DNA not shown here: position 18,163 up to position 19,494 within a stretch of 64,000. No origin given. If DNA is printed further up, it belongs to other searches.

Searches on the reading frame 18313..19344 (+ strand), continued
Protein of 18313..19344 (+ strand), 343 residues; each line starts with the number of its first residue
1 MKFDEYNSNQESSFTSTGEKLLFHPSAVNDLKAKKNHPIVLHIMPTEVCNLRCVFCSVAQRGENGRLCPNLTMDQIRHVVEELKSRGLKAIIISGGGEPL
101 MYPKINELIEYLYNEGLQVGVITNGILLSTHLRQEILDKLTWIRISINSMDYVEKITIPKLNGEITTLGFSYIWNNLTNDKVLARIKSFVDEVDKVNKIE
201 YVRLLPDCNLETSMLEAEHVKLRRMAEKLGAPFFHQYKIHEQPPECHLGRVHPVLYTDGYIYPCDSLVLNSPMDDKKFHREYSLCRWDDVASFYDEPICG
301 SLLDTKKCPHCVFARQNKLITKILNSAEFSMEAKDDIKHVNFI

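Call 61: search_protein_families(library=pfam, proteins=[L010:2306-3274:+, L011:11688-12686:+, L012:8699-9682:+, L015:8996-9916:+, L014:11692-12852:+, L016:315-1253:+, L013:2861-4354:+, L012:5662-6792:+, L011:9126-10010:+, L005:6806-7939:+], max_evalue=0.001)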
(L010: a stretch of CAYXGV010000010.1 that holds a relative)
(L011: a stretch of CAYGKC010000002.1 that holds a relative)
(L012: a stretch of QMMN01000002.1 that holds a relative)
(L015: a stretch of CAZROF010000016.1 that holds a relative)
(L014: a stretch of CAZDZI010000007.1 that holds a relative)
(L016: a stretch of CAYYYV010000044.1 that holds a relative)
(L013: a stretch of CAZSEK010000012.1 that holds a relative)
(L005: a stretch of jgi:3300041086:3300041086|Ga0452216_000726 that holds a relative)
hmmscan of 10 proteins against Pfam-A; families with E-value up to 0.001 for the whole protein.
L010:2306-3274:+ (322 aa): 3 families
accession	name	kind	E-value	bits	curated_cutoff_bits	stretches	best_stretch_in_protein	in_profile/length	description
PF00535.33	Glycos_transf_2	-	3.6e-28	99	23.3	1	5-173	1-164/168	Glycosyl transferase family 2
PF13641.12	Glyco_tranf_2_3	-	4.4e-09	37.1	27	1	4-121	3-122/230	Glycosyltransferase like family 2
PF10111.15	Glyco_tranf_2_2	-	2.1e-06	27.9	27.3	1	5-107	1-104/276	Glycosyltransferase like family 2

L011:11688-12686:+ (332 aa): 2 families
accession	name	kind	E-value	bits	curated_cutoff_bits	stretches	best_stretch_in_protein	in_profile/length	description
PF00535.33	Glycos_transf_2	-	4.8e-09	36.8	23.3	1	7-164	4-162/168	Glycosyl transferase family 2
PF13704.12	Glyco_tranf_2_4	-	1.8e-06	28.8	27.5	1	10-99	1-90/98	Glycosyl transferase family 2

L012:8699-9682:+ (327 aa): 1 family
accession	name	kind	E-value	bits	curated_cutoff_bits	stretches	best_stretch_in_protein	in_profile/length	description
PF08241.18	Methyltransf_11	-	0.00068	20.7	21.2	0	166-206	55-93/95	Methyltransferase domain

L015:8996-9916:+ (306 aa): 1 family
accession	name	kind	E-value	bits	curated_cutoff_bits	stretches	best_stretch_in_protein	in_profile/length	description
PF04724.18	Glyco_transf_17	-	1.8e-24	86.9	26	2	2-66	74-138/348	Glycosyltransferase family 17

L014:11692-12852:+ (386 aa): 5 families
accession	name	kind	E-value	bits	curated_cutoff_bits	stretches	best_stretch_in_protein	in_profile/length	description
PF00534.26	Glycos_transf_1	-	6.4e-32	110.9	26.4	1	206-362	6-171/172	Glycosyl transferases group 1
PF13692.12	Glyco_trans_1_4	-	4.9e-29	101.9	27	1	217-349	3-142/142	Glycosyl transferases group 1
PF20706.3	GT4-conflict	-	5.3e-09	36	26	1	185-319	162-315/385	Family 4 Glycosyltransferase in conflict systems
PF13524.12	Glyco_trans_1_2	-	6e-06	26.7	25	1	231-367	3-133/144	Glycosyl transferase-like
PF04101.22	Glyco_tran_28_C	-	1.3e-05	25.7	22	1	218-349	3-127/166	Glycosyltransferase family 28 C-terminal domain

L016:315-1253:+ (312 aa): 3 families
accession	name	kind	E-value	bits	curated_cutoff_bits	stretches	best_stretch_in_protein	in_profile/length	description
PF00535.33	Glycos_transf_2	-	3.9e-17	63.1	23.3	1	7-171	1-163/168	Glycosyl transferase family 2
PF13641.12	Glyco_tranf_2_3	-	1.1e-07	32.6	27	1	4-209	1-206/230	Glycosyltransferase like family 2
PF13506.12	Glyco_transf_21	-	1.2e-06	28.5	21.7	1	76-230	21-171/174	Glycosyl transferase family 21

L013:2861-4354:+ (497 aa): 2 families
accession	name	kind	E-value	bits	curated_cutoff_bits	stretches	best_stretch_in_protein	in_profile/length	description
PF04055.27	Radical_SAM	-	1.1e-25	91.1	29.5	1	215-378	1-166/166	Radical SAM superfamily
PF02310.24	B12-binding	-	3.6e-19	69.2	32.1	1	45-149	16-120/121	B12 binding domain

L012:5662-6792:+ (376 aa): 5 families
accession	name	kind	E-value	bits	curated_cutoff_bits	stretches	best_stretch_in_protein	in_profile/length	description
PF08241.18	Methyltransf_11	-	1.6e-12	48.3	21.2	1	224-270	47-93/95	Methyltransferase domain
PF13649.12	Methyltransf_25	-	4.6e-07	30.9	27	1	226-268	53-97/97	Methyltransferase domain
PF13847.12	Methyltransf_31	-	6.3e-07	29.6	27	1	226-271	61-108/145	Methyltransferase domain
PF08242.18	Methyltransf_12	-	1.4e-05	26.1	30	1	230-269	55-97/98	Methyltransferase domain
PF01209.24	Ubie_methyltran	-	0.00072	19.4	20.1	0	219-273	99-152/233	ubiE/COQ5 methyltransferase family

L011:9126-10010:+ (294 aa): 3 families
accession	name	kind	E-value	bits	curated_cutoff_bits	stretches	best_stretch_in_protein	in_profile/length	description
PF10111.15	Glyco_tranf_2_2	-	3e-10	40.5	27.3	1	84-166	121-201/276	Glycosyltransferase like family 2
PF00535.33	Glycos_transf_2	-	2.7e-06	27.8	23.3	1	13-120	4-107/168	Glycosyl transferase family 2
PF00483.29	NTP_transferase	-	0.00099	19.2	21.2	0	38-121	48-129/245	Nucleotidyl transferase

L005:6806-7939:+ (377 aa): 1 family
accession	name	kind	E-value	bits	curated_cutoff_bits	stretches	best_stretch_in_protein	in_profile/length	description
PF04055.27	Radical_SAM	-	6.9e-12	46.3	29.5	1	59-195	5-142/166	Radical SAM superfamily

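Call 70: fold_search(model_id=the predicted structure, library=pdb)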
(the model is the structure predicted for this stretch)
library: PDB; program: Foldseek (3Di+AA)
matches with E <= 10: 1411; with E <= 0.001: 98
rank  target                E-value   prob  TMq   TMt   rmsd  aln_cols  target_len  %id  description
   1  8hzv_D                5.8e-12  1.00  0.54  0.41   7.7       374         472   18  The crystal structure of a Radical SAM Enzyme DesII (released 2024-07-10)
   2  8hzv_B                1.4e-11  1.00  0.53  0.41   7.7       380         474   17  The crystal structure of a Radical SAM Enzyme DesII (released 2024-07-10)
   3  8hzv_C                4.0e-11  1.00  0.57  0.43   6.7       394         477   17  The crystal structure of a Radical SAM Enzyme DesII (released 2024-07-10)
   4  8hzy_B                5.8e-11  1.00  0.55  0.43   8.0       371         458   18  The crystal structure of a Radical SAM Enzyme DesII (released 2024-07-10)
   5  8hzv_A                1.1e-10  1.00  0.53  0.41   7.8       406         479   16  The crystal structure of a Radical SAM Enzyme DesII (released 2024-07-10)
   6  8hzy_A                1.7e-10  1.00  0.53  0.42   7.4       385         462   16  The crystal structure of a Radical SAM Enzyme DesII (released 2024-07-10)
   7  7vob                  4.8e-10  1.00  0.52  0.54   7.3       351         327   14  The crystal structure of a Radical SAM Enzyme BlsE involved in the Biosynthesis of Blasticidin S (released 2022-05-04)
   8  5v1t_A                2.2e-09  1.00  0.52  0.42   7.4       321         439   15  Crystal structure of Streptococcus suis SuiB bound to precursor peptide SuiA (released 2017-08-30)
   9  6c8v                  3.1e-09  1.00  0.42  0.46   6.6       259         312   16  X-ray structure of PqqE from Methylobacterium extorquens (released 2018-02-14)
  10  5v1q_B                3.3e-09  1.00  0.48  0.39   6.9       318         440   16  Crystal structure of Streptococcus suis SuiB (released 2017-08-30)
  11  5v1s_A                8.7e-09  1.00  0.51  0.42   8.1       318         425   16  Crystal structure of Streptococcus suis SuiB bound to S-adenosylmethionine (released 2017-08-30)
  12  5v1q_A                1.0e-08  1.00  0.50  0.42   6.1       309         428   16  Crystal structure of Streptococcus suis SuiB (released 2017-08-30)
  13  5v1s_B                1.5e-08  1.00  0.46  0.39   6.6       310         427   16  Crystal structure of Streptococcus suis SuiB bound to S-adenosylmethionine (released 2017-08-30)
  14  7wzv_A                3.3e-08  1.00  0.39  0.43   7.1       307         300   17  The structure of a Twitch Radical SAM Dehydrogenase SpeY (released 2022-12-28)
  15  2fb2_B                4.2e-08  1.00  0.47  0.49  10.8       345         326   18  Structure of the MoaA Arg17/266/268/Ala triple mutant (released 2006-05-09)
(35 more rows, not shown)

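Call 72: search_protein_representatives(alignment_id=A1)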
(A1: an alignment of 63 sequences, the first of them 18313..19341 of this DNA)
Query: 63 sequences, 334 profile positions. Proteins with E-value up to 0.001 (for the whole library): 45873; up to 1e-10: 5078; up to 1e-30: 410. The best 150 are listed.
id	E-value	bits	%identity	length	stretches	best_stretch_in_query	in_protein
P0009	1.5e-155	533.6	-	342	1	2-334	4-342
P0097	8.0e-137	472.1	-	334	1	1-334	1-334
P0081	5.0e-133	459.6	-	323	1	8-334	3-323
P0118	7.4e-118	409.7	-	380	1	4-334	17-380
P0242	3.5e-113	394.4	-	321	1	8-318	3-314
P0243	5.0e-101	354.4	-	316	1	9-320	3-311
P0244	1.3e-98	346.5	-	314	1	10-320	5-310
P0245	5.1e-98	344.5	-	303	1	19-320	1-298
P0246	9.4e-98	343.6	-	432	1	6-334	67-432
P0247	8.0e-94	330.7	-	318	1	6-320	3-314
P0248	2.6e-92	325.8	-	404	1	6-334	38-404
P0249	1.3e-89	316.9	-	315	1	10-316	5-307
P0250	3.9e-87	308.7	-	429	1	7-317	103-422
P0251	1.8e-86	306.5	-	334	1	7-315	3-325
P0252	2.6e-85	302.7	-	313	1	8-319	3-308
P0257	4.0e-83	295.6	-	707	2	90-318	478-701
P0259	3.0e-81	289.4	-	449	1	5-334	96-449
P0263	5.2e-80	285.3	-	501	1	12-317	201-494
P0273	4.1e-76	272.5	-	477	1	4-319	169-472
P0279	1.1e-73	264.5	-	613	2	53-334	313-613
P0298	2.2e-65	237.3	-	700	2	7-255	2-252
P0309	1.3e-59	218.3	-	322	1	12-318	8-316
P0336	9.6e-52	192.4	-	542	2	60-316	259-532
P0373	1.9e-44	168.4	-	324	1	16-316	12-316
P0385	2.8e-43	164.6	-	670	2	15-255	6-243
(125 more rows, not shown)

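Call 73: search_protein_families(library=pfam, proteins=[P0257, P0298, P0263, P0273, P0250, P0279, P0336, P0246, P0259, P0385], max_evalue=0.001)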
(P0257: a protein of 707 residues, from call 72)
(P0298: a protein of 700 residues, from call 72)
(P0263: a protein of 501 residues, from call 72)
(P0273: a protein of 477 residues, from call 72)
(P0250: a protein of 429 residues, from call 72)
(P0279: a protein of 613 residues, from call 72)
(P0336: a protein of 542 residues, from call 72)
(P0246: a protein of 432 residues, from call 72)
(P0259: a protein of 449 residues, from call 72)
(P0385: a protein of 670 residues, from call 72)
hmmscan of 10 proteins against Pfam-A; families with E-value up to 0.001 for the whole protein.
P0257 (707 aa): 3 families
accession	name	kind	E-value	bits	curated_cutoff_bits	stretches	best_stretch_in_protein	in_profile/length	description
PF14890.11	Intein_splicing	-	3.5e-18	66.3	35.8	1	103-469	9-148/155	Intein splicing domain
PF14528.11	LAGLIDADG_3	-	3.5e-10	40.4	22.5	1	314-406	3-79/82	LAGLIDADG-like domain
PF04055.27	Radical_SAM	-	1.2e-06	29.2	29.5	0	478-525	51-103/166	Radical SAM superfamily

P0298 (700 aa): 5 families
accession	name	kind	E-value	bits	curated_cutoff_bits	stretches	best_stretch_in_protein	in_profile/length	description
PF04055.27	Radical_SAM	-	5.3e-12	46.7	29.5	1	37-125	1-96/166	Radical SAM superfamily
PF14890.11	Intein_splicing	-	3.9e-08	33.7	35.8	1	287-613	38-146/155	Intein splicing domain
PF14528.11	LAGLIDADG_3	-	6.8e-06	26.7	22.5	0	392-447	3-55/82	LAGLIDADG-like domain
PF13403.11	Hint_2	-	1.2e-05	26.2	28.4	1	251-299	1-49/147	Hint domain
PF07591.16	PT-HINT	-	0.00051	20.7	27.7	0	589-622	96-129/137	Pretoxin HINT domain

P0263 (501 aa): 2 families
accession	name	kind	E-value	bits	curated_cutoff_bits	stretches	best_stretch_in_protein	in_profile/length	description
PF04055.27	Radical_SAM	-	1.8e-13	51.4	29.5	1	233-332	3-110/166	Radical SAM superfamily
PF13186.11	SPASM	-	0.00049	20.8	21.5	1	421-469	1-47/67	Iron-sulfur cluster-binding domain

P0273 (477 aa): 1 family
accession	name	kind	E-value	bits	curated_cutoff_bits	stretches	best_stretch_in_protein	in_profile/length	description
PF04055.27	Radical_SAM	-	1e-10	42.5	29.5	1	212-311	6-114/166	Radical SAM superfamily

P0250 (429 aa): 2 families
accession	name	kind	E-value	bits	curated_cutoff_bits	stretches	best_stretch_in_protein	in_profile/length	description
PF04055.27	Radical_SAM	-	1.8e-14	54.7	29.5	1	142-229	5-96/166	Radical SAM superfamily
PF13353.11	Fer4_12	-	0.00039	21.2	22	1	144-239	15-115/137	4Fe-4S single cluster domain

P0279 (613 aa): 3 families
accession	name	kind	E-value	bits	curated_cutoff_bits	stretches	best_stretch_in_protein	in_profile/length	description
PF14890.11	Intein_splicing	-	1.3e-11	45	35.8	1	174-313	34-155/155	Intein splicing domain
PF04055.27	Radical_SAM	-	1e-08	36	29.5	1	320-408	23-115/166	Radical SAM superfamily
PF07591.16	PT-HINT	-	1.3e-07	32.3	27.7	1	150-226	1-87/137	Pretoxin HINT domain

P0336 (542 aa): 3 families
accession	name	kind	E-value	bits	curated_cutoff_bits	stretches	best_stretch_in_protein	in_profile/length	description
PF14890.11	Intein_splicing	-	4.9e-14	52.8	35.8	1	68-221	9-150/155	Intein splicing domain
PF07591.16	PT-HINT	-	7.6e-12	46.1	27.7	1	69-157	9-100/137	Pretoxin HINT domain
PF04055.27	Radical_SAM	-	0.00031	21.4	29.5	0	288-354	50-115/166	Radical SAM superfamily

P0246 (432 aa): 1 family
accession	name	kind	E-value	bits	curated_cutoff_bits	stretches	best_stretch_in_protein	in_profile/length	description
PF04055.27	Radical_SAM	-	4.3e-12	47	29.5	1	104-213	2-110/166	Radical SAM superfamily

P0259 (449 aa): 2 families
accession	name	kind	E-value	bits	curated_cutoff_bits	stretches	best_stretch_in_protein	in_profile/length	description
PF04055.27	Radical_SAM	-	5.1e-14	53.2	29.5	1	138-234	6-110/166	Radical SAM superfamily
PF13353.11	Fer4_12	-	0.00084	20.1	22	0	138-221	14-100/137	4Fe-4S single cluster domain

P0385 (670 aa): 4 families
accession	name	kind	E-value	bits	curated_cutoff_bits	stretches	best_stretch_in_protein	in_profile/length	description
PF04055.27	Radical_SAM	-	4.1e-14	53.5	29.5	1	33-113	2-89/166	Radical SAM superfamily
PF14890.11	Intein_splicing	-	5.9e-13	49.3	35.8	1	273-604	37-155/155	Intein splicing domain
PF14528.11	LAGLIDADG_3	-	1.3e-11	45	22.5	1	454-542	2-76/82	LAGLIDADG-like domain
PF13353.11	Fer4_12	-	0.00016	22.4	22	1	36-122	13-103/137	4Fe-4S single cluster domain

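Call 74: find_encoding_contigs(protein=P0242, flank=6000, max_places=2)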
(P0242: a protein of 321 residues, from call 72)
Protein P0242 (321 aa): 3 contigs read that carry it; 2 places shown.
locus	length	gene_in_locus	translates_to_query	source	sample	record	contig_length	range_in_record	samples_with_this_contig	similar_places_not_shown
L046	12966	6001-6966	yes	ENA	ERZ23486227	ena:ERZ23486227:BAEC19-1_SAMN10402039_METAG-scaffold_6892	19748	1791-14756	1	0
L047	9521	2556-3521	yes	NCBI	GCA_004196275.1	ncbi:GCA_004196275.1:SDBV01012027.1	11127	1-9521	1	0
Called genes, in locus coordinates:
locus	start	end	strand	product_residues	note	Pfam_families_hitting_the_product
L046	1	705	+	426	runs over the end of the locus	PF13692:Glyco_trans_1_4, PF00534:Glycos_transf_1, PF20706:GT4-conflict (weak)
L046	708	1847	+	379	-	PF00534:Glycos_transf_1, PF13692:Glyco_trans_1_4 (faint), PF20706:GT4-conflict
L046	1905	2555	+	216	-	PF00535:Glycos_transf_2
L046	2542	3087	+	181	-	-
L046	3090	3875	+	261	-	-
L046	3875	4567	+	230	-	-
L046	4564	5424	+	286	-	-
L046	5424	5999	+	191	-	PF13489:Methyltransf_23, PF02353:CMAS (weak), PF13649:Methyltransf_25 (weak), PF08241:Methyltransf_11, PF08242:Methyltransf_12, PF13847:Methyltransf_31 (weak)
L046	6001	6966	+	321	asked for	PF04055:Radical_SAM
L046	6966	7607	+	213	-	PF13489:Methyltransf_23, PF08241:Methyltransf_11 (weak), PF08242:Methyltransf_12 (weak), PF13649:Methyltransf_25 (weak)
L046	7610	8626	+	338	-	-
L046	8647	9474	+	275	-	PF13489:Methyltransf_23 (faint), PF13847:Methyltransf_31 (weak), PF08241:Methyltransf_11, PF13649:Methyltransf_25 (weak)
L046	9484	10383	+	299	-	PF00535:Glycos_transf_2 (weak)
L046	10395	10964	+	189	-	PF13578:Methyltransf_24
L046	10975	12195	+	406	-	PF00535:Glycos_transf_2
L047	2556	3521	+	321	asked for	PF04055:Radical_SAM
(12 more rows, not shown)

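Call 75: find_encoding_contigs(protein=P0263, flank=6000, max_places=2)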
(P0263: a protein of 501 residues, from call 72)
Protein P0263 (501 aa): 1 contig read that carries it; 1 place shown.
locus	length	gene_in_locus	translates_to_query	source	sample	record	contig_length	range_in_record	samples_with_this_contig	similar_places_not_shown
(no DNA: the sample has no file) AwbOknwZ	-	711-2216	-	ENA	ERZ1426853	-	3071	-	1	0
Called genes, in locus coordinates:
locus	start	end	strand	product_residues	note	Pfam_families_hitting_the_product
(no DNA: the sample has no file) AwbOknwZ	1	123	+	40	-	?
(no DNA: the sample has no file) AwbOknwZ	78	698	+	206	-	PF13489:Methyltransf_23, PF08241:Methyltransf_11 (faint)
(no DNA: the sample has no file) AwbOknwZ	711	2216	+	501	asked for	PF04055:Radical_SAM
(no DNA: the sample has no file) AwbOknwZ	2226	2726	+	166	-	-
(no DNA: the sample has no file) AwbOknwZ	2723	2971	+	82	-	-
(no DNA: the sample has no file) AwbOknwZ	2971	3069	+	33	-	?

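Call 76: find_encoding_contigs(protein=P0309, flank=5000, max_places=2)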
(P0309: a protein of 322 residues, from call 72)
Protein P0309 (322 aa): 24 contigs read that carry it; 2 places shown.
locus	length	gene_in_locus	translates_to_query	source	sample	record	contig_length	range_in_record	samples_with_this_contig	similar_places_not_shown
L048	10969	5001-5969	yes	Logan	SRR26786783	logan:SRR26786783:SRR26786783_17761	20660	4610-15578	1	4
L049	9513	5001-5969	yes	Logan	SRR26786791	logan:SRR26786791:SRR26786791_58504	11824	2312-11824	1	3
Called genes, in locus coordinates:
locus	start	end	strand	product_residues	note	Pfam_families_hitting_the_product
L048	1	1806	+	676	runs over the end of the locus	PF23899:SU10_portal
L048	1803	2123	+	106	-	-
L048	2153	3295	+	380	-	-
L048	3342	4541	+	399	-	PF17236:SU10_MCP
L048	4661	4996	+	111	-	-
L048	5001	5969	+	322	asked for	PF04055:Radical_SAM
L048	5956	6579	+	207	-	PF13489:Methyltransf_23, PF13847:Methyltransf_31 (faint), PF08241:Methyltransf_11 (weak), PF08242:Methyltransf_12 (weak)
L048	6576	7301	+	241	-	-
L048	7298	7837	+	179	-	PF13578:Methyltransf_24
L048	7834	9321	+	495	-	-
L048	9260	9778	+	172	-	PF24175:SU10_adaptor (weak)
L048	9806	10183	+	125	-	-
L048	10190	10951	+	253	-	-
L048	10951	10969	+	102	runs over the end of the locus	-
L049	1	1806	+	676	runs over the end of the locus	PF23899:SU10_portal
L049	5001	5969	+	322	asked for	PF04055:Radical_SAM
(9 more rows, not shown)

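Call 77: find_encoding_contigs(protein=P0373, flank=5000, max_places=2)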
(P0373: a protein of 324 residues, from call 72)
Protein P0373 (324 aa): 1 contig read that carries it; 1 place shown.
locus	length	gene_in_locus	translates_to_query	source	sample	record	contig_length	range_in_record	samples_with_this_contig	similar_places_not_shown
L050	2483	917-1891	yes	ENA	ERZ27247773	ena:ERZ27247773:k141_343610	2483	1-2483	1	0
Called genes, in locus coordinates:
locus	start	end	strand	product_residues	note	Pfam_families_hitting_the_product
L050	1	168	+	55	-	?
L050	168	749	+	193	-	PF13489:Methyltransf_23 (weak), PF13847:Methyltransf_31, PF08241:Methyltransf_11, PF08242:Methyltransf_12, PF13649:Methyltransf_25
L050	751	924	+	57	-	-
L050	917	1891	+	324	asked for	PF04055:Radical_SAM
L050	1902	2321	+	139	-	-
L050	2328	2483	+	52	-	?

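Call 79: search_protein_families(library=phrogs, proteins=[L048:4661-4996:+, L048:5001-5969:+, L048:5956-6579:+, L048:6576-7301:+, L048:7298-7837:+, L048:7834-9321:+, L048:2153-3295:+, L048:9806-10183:+, L048:10190-10951:+], max_evalue=0.001)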
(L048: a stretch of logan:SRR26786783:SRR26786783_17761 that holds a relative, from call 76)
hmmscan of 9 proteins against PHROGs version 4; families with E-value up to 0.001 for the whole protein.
L048:4661-4996:+ (111 aa): 0 families

L048:5001-5969:+ (322 aa): 2 families
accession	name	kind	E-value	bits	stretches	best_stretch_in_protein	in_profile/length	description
phrog_1802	-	other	6.8e-07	29.5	1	32-122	43-143/556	radical SAM domain-containing protein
phrog_13987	-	other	0.00073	19.9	0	33-118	15-102/274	radical SAM domain-containing protein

L048:5956-6579:+ (207 aa): 1 family
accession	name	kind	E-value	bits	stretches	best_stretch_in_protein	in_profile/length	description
phrog_27380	-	other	5.8e-20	72.9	1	8-178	53-237/285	methyltransferase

L048:6576-7301:+ (241 aa): 0 families

L048:7298-7837:+ (179 aa): 0 families

L048:7834-9321:+ (495 aa): 2 families
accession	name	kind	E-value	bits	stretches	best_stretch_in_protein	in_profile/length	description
phrog_1574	-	unknown function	1.2e-23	85.1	1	211-423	13-236/240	-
phrog_34859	-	moron, auxiliary metabolic gene and host takeover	0.0008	20.1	0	212-416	8-213/247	glycosyltransferase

L048:2153-3295:+ (380 aa): 0 families

L048:9806-10183:+ (125 aa): 0 families

L048:10190-10951:+ (253 aa): 0 families
